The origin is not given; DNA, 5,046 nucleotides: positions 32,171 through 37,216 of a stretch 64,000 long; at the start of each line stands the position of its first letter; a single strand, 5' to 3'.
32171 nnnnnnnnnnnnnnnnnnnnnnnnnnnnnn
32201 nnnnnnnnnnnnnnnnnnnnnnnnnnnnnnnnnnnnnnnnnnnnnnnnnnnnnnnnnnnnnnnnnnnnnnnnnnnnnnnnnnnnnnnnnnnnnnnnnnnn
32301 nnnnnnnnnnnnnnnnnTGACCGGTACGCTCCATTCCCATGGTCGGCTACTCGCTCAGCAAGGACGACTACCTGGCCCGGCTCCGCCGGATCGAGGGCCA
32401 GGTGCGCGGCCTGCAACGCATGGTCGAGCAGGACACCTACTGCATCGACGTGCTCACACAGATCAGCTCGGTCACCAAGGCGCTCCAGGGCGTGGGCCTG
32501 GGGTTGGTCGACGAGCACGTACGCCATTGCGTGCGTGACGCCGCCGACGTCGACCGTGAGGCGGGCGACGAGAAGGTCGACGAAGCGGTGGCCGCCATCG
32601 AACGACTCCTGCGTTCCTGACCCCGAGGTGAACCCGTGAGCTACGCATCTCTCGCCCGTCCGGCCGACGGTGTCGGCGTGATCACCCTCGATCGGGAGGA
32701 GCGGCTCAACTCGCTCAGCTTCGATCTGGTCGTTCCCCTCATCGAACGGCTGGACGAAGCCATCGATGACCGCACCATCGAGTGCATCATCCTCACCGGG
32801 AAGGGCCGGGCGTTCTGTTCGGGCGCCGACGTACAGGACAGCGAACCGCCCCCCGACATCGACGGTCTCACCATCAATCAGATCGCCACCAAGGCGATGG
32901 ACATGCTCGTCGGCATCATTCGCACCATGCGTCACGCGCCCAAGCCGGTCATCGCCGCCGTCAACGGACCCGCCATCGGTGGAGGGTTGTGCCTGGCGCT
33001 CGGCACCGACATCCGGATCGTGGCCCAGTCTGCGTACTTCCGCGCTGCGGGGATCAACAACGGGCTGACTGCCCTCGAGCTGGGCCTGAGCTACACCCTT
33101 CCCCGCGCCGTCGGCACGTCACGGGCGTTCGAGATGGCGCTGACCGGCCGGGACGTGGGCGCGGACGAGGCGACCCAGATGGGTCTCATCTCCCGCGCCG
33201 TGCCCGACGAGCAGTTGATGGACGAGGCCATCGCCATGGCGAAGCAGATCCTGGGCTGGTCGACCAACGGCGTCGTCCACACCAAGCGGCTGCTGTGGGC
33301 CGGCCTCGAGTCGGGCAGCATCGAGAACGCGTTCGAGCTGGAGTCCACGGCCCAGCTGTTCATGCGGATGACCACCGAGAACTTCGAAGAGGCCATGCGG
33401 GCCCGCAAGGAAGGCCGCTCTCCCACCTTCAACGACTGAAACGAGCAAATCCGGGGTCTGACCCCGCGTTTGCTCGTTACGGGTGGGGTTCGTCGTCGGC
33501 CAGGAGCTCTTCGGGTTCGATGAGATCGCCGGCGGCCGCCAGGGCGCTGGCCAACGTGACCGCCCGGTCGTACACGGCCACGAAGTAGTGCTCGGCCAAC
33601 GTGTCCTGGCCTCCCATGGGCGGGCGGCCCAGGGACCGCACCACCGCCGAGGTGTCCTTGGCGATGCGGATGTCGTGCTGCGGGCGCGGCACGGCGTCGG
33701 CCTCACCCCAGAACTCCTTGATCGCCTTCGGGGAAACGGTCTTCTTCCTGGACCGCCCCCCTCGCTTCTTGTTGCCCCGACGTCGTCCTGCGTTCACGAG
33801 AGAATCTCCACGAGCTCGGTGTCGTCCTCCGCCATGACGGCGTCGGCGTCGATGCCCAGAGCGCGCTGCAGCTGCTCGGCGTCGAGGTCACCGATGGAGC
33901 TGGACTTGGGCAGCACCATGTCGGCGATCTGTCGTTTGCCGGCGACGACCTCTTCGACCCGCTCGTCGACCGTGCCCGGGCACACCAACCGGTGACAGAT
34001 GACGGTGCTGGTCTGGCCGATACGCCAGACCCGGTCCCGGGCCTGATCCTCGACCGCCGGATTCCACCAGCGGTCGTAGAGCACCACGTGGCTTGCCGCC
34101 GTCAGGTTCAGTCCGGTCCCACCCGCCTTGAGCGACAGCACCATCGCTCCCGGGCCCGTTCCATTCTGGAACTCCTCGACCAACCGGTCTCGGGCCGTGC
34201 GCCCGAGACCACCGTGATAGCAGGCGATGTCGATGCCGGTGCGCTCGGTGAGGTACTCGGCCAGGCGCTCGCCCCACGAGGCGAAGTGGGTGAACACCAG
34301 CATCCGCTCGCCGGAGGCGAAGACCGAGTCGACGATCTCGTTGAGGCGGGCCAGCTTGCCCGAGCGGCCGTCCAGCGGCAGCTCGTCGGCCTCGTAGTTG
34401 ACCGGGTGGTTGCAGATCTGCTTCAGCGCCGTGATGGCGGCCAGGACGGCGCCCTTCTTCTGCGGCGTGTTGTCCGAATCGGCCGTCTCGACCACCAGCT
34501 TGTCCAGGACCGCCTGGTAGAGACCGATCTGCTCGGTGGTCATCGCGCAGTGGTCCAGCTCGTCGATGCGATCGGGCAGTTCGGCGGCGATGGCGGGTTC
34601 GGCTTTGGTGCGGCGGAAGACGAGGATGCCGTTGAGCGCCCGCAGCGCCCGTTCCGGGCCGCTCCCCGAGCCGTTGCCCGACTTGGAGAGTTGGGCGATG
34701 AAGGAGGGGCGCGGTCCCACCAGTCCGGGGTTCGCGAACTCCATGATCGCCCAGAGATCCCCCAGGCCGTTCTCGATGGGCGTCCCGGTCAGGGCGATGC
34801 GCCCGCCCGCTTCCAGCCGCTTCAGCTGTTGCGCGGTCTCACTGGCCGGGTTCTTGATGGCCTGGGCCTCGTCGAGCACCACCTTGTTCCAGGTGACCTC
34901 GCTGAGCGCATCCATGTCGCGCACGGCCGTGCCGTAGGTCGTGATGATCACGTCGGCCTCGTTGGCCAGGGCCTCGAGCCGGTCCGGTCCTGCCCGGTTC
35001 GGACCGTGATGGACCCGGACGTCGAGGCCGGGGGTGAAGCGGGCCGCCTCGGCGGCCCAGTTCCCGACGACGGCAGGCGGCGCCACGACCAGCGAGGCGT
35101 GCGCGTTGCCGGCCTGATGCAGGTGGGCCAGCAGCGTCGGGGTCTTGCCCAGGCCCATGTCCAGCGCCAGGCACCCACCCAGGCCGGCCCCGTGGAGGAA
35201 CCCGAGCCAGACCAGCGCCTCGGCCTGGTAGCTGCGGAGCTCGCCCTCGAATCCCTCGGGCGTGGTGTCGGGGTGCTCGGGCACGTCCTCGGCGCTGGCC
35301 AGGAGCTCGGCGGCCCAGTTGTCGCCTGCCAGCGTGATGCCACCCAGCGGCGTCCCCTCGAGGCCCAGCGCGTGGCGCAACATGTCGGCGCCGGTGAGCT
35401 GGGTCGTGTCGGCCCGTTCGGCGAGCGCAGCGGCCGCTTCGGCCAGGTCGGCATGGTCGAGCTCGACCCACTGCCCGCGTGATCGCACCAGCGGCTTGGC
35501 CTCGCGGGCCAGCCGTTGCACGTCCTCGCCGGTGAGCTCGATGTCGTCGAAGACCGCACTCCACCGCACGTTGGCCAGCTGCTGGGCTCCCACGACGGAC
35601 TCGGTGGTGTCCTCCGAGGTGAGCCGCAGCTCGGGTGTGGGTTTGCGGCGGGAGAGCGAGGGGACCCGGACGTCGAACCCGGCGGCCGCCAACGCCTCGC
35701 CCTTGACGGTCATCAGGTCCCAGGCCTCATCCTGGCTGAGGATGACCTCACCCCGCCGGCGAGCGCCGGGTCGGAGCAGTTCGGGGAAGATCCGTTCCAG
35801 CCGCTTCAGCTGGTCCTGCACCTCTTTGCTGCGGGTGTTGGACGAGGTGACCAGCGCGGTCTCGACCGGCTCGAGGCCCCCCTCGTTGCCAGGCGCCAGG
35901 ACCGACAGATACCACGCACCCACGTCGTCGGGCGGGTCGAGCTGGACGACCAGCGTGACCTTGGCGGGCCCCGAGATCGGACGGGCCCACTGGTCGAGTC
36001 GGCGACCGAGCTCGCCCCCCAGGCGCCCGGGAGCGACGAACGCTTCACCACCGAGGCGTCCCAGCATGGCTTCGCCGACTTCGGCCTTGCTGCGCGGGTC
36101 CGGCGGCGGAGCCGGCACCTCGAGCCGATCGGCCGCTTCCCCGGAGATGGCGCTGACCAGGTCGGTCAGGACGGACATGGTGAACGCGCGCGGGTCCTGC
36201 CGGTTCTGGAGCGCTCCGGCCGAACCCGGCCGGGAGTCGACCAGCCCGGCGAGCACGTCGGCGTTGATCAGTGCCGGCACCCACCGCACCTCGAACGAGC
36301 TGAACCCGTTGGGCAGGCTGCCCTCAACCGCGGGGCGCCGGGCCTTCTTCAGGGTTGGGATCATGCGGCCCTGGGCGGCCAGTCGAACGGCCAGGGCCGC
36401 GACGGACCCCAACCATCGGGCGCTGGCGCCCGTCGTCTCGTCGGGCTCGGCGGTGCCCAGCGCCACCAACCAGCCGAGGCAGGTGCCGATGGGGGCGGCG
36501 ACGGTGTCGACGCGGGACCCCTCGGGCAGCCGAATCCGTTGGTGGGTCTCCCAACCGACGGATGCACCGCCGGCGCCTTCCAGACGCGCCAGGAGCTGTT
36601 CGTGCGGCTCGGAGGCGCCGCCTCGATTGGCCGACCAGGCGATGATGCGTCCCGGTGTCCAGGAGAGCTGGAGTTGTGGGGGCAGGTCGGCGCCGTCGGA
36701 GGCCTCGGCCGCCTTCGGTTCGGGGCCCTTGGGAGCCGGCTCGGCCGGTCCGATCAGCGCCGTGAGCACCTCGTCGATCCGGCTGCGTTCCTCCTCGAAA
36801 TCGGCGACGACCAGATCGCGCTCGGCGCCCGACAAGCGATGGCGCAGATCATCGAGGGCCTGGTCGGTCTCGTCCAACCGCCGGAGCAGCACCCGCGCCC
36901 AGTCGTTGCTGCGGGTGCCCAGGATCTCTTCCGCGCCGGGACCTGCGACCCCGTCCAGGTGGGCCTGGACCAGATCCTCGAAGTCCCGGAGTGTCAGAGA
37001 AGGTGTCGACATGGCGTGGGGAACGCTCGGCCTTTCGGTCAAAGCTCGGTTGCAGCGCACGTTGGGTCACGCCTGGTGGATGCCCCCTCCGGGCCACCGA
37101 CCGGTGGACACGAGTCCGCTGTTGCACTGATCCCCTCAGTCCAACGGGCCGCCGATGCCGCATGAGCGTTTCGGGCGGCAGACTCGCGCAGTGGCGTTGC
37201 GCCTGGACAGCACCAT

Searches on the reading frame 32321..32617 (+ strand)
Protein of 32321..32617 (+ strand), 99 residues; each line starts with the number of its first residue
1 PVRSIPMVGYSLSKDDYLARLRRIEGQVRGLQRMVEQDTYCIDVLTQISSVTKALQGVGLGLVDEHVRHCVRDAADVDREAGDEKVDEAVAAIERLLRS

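Call 29: search_protein_families(library=pfam, proteins=[window:32321-32617:+], max_evalue=0.001)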
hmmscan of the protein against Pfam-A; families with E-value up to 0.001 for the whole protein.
window:32321-32617:+ (99 aa): 1 family
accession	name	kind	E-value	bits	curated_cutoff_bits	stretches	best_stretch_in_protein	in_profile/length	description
PF02583.22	Trns_repr_metal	-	6.6e-31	107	22.8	1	14-94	2-77/78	Metal-sensitive transcriptional repressor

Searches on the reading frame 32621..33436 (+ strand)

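Call 29: search_protein_families(library=pfam, proteins=[window:32621-33436:+], max_evalue=0.001)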
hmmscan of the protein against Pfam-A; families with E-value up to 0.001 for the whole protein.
window:32621-33436:+ (272 aa): 2 families
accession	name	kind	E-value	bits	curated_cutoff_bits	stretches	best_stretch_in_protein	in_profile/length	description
PF00378.25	ECH_1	-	7.7e-50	170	27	1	16-272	4-250/251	Enoyl-CoA hydratase/isomerase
PF16113.10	ECH_2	-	1.8e-28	100.4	27.2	1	18-204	1-182/335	Enoyl-CoA hydratase/isomerase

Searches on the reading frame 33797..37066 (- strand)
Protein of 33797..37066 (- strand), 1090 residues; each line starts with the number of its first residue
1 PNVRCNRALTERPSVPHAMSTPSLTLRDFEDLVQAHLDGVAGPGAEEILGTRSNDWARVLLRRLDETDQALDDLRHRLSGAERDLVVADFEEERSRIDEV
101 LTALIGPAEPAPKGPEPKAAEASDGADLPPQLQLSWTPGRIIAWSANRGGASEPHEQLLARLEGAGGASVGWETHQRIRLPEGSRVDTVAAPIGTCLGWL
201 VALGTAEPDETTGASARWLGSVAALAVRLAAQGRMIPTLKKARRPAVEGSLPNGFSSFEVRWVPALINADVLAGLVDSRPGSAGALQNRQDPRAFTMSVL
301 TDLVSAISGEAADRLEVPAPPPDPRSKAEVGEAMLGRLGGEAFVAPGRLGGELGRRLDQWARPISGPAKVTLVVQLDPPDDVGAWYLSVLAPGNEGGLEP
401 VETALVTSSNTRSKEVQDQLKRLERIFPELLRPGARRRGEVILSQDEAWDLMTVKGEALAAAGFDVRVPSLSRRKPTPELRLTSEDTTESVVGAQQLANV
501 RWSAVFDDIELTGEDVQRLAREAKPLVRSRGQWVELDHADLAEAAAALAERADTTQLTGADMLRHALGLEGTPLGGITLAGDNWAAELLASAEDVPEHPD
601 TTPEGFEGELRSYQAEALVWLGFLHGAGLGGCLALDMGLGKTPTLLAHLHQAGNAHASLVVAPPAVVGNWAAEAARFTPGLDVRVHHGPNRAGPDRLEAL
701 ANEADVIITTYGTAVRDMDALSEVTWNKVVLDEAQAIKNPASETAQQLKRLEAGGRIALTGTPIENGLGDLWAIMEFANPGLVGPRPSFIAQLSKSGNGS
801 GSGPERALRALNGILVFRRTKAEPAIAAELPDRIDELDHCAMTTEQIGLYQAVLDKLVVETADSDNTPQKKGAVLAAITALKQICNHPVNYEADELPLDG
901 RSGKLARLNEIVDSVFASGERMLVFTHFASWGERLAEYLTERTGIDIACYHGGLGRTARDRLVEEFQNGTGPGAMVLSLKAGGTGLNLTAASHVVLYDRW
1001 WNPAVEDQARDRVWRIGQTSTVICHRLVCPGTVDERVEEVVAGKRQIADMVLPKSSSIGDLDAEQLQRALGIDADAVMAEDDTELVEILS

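Call 29: search_protein_families(library=pfam, proteins=[window:33797-37066:-], max_evalue=0.001)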
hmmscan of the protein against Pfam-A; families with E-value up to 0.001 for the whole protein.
window:33797-37066:- (1090 aa): 3 families
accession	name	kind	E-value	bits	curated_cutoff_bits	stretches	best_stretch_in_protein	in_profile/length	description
PF00176.29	SNF2-rel_dom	-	1.1e-50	172.9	24.9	1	613-888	1-288/290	SNF2-related domain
PF12419.13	DUF3670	-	9.2e-29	100.3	27.6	1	441-566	6-135/136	SNF2 Helicase protein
PF00271.37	Helicase_C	-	2.3e-21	76.5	23.5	1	905-1017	3-110/110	Helicase conserved C-terminal domain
